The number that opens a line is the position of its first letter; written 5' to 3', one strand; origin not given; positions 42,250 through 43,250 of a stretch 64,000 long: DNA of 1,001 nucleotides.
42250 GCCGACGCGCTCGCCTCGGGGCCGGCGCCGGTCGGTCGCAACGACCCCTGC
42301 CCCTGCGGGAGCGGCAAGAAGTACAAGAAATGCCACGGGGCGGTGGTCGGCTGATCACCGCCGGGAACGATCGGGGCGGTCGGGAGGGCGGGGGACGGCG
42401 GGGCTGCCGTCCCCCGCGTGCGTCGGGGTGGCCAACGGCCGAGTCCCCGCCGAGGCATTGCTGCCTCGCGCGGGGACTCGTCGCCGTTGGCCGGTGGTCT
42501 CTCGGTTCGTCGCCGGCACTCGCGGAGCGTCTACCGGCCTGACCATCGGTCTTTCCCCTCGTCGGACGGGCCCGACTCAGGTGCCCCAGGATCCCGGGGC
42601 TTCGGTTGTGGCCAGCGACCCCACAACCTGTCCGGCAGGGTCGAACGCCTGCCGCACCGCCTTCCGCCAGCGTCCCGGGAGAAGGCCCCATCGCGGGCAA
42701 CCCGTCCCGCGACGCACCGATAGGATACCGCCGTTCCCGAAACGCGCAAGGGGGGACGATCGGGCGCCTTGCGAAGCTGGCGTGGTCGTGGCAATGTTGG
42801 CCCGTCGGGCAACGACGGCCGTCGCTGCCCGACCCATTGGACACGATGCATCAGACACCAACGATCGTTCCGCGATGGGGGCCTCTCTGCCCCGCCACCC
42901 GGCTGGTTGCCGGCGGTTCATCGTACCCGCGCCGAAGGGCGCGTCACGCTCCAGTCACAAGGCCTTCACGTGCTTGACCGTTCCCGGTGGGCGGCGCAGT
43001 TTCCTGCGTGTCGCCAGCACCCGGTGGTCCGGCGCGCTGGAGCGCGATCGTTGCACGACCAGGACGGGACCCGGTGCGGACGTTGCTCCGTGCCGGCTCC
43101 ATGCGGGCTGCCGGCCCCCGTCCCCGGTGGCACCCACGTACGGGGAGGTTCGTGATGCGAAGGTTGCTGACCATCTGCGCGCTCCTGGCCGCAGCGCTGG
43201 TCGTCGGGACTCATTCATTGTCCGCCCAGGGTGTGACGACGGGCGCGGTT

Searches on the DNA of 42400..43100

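Call 86: search_rna_families(source=window, start=42400, end=43100, threshold=evalue, max_evalue=1)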
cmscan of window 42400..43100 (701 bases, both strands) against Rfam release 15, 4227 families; matches with E-value up to 1: 2.
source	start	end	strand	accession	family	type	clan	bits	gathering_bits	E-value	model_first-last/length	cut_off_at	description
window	42778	42848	-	RF01698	Chloroflexi-1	Gene; sRNA;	-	19.4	80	0.28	1-84/84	no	Chloroflexi-1 RNA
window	42610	42673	+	RF01668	P10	Gene; sRNA;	-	15.3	37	0.87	1-72/72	no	Pseudomonas sRNA P10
